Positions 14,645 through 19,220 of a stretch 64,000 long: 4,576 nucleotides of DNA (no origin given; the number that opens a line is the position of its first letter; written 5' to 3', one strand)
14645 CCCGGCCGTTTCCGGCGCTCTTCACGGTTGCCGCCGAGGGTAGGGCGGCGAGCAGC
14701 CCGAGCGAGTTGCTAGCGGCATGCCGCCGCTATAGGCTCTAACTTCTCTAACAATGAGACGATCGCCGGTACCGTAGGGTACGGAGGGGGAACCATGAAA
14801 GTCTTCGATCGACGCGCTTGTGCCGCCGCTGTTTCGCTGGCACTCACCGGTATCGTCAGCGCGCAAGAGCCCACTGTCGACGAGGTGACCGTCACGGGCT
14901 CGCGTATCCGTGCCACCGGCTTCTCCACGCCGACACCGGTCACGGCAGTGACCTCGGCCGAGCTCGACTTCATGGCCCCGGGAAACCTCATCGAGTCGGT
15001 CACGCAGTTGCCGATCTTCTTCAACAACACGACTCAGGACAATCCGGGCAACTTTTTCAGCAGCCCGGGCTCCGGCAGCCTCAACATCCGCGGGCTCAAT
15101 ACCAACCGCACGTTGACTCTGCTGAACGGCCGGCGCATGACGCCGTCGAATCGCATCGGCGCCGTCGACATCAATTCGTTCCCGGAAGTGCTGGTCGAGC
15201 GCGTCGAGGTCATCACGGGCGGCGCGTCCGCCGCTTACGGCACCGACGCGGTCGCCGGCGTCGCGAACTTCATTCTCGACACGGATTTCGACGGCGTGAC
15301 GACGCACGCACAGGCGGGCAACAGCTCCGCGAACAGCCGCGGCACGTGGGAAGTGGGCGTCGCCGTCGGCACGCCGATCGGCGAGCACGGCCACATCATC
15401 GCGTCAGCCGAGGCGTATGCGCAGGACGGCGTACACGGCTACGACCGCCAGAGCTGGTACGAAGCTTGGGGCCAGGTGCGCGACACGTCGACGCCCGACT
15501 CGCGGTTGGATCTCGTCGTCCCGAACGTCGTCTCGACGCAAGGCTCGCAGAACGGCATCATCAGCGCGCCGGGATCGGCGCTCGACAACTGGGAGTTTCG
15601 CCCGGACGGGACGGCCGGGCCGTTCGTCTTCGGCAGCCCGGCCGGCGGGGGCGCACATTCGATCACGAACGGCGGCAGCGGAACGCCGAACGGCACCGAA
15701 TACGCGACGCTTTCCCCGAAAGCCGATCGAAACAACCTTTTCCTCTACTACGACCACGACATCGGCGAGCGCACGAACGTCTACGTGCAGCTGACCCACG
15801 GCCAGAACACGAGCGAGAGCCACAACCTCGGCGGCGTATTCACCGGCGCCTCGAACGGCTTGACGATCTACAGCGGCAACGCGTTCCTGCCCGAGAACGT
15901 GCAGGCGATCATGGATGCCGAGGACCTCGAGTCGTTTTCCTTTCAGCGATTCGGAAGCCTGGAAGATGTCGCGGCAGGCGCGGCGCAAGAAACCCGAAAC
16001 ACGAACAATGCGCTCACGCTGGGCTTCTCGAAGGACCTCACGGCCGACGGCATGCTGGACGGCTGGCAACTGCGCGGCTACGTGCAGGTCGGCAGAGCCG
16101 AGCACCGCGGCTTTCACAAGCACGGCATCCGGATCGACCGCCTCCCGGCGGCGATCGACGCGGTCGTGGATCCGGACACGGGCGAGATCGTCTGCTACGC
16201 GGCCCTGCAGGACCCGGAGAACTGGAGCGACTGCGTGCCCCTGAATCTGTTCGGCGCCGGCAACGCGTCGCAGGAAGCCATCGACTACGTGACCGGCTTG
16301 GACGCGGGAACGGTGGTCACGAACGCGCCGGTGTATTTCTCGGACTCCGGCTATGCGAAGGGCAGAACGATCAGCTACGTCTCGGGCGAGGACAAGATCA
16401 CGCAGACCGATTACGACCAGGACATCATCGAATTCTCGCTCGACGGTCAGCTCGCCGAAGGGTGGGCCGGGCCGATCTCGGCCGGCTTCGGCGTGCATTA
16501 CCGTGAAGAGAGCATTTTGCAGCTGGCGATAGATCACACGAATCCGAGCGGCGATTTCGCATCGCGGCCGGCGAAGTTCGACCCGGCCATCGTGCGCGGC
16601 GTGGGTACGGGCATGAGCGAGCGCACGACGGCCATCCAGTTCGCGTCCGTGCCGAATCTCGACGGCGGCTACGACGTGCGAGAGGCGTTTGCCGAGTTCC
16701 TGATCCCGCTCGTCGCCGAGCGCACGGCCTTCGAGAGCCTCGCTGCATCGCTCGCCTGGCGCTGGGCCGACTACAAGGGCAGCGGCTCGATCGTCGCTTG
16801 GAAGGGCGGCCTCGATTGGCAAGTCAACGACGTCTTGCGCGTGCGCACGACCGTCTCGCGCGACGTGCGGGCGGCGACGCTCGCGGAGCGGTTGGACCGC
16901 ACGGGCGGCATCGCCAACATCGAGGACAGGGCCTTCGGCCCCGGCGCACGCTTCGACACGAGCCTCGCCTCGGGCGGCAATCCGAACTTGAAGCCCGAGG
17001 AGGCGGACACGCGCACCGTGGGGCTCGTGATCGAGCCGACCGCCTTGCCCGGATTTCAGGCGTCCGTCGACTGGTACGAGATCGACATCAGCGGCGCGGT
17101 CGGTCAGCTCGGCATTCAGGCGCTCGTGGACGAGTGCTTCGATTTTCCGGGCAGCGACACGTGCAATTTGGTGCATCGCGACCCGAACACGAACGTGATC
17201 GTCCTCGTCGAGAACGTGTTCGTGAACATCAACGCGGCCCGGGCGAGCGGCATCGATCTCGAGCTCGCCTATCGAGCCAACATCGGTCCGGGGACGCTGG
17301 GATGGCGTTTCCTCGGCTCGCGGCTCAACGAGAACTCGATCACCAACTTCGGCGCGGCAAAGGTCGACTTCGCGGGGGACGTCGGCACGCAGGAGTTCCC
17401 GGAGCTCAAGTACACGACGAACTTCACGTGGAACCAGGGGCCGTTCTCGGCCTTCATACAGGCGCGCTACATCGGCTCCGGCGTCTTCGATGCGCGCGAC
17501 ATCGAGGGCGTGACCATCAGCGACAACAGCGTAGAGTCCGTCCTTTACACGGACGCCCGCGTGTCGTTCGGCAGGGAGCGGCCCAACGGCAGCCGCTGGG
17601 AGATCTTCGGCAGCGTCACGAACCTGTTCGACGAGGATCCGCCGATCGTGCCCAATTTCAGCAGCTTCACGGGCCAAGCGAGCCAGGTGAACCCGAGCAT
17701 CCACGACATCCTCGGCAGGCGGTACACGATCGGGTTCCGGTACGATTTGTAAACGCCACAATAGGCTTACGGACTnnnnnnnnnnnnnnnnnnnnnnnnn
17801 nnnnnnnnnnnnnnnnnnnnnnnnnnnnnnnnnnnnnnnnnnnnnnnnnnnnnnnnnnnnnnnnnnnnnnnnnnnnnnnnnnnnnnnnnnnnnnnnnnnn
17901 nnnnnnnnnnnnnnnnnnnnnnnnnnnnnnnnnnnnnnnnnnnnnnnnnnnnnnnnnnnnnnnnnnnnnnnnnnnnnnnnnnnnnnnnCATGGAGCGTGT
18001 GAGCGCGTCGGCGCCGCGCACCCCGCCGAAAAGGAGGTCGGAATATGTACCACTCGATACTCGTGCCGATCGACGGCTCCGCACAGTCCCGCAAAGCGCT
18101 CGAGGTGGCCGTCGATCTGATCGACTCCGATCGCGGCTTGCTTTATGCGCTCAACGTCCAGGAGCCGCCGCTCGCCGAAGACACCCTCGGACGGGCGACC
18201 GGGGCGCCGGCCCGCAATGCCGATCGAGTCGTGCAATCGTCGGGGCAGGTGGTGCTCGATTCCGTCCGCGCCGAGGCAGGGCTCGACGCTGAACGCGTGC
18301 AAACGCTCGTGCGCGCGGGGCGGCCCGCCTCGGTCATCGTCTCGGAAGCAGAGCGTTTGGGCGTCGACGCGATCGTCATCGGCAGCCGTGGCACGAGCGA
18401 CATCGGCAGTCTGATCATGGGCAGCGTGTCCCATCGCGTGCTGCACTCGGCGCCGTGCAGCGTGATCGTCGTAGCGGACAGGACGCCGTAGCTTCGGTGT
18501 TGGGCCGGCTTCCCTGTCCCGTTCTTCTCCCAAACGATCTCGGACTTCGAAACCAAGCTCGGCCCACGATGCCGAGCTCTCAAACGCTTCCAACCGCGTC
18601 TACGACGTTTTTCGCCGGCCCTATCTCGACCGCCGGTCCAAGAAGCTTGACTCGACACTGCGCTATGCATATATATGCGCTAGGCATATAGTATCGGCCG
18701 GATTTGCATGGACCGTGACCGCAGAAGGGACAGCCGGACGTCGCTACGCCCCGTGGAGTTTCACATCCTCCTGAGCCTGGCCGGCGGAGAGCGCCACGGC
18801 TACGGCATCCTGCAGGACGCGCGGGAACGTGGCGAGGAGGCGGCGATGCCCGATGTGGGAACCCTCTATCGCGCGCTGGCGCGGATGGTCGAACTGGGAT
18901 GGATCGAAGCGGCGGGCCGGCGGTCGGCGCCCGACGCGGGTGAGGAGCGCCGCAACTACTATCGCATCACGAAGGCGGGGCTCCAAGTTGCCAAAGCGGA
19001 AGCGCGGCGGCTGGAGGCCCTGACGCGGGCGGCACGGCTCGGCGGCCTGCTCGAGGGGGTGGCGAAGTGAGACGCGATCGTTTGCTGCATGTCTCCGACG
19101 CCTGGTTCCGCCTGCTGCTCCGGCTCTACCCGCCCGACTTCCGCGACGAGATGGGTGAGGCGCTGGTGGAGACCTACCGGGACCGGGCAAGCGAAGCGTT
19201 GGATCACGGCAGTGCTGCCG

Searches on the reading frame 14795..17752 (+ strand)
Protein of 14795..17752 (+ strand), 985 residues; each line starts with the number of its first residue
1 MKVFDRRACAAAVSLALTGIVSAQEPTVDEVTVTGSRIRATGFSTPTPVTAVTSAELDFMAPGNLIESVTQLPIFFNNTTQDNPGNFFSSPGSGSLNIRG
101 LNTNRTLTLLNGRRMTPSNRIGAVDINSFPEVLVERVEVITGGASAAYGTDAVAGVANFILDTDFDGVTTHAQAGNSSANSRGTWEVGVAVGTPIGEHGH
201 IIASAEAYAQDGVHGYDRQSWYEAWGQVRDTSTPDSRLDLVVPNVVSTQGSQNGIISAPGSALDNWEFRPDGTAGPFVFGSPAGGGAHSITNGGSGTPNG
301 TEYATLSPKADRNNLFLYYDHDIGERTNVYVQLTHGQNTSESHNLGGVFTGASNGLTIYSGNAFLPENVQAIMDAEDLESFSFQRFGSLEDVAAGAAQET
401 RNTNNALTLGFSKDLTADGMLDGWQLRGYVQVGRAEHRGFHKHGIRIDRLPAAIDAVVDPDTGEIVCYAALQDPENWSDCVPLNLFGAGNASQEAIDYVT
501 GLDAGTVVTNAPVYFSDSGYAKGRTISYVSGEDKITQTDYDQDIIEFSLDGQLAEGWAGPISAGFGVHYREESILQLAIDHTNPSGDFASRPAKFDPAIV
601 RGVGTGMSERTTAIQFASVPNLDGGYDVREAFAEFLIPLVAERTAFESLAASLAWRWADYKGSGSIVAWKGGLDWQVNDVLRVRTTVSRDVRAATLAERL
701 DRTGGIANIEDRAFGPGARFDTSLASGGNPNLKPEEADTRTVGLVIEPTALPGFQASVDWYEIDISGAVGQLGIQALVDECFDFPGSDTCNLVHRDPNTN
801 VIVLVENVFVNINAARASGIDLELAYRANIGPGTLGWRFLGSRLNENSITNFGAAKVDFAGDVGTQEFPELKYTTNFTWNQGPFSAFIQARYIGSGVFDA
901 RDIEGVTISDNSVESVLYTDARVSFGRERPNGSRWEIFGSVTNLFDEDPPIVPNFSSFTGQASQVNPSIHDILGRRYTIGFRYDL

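Call 68: search_protein_families(library=pfam, proteins=[window:14795-17752:+], max_evalue=0.001)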
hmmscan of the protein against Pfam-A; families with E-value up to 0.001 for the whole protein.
window:14795-17752:+ (985 aa): 2 families
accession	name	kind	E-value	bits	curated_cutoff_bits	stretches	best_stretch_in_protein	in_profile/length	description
PF00593.30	TonB_dep_Rec_b-barrel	-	1.9e-25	91.1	27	1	523-944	102-436/436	TonB dependent receptor-like, beta-barrel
PF07715.20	Plug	-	1.1e-17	65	23.9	1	44-156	4-107/107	TonB-dependent Receptor Plug Domain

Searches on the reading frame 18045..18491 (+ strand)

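Call 68: search_protein_families(library=pfam, proteins=[window:18045-18491:+], max_evalue=0.001)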
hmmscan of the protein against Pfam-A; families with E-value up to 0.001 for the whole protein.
window:18045-18491:+ (148 aa): 1 family
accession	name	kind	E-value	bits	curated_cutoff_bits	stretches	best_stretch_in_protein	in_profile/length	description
PF00582.32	Usp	-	1.7e-29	103.6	24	1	1-143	1-140/141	Universal stress protein family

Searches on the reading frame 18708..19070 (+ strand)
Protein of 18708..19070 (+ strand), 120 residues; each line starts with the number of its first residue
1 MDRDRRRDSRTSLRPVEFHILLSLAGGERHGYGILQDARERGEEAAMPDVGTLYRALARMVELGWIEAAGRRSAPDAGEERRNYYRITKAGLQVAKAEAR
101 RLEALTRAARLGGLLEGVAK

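Call 68: search_protein_families(library=pfam, proteins=[window:18708-19070:+], max_evalue=0.001)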
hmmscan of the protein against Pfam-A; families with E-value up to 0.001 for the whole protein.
window:18708-19070:+ (120 aa): 1 family
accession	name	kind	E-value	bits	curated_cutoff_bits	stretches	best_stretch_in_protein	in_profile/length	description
PF03551.20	PadR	-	7.5e-14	51.9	27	1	20-94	1-72/75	Transcriptional regulator PadR-like family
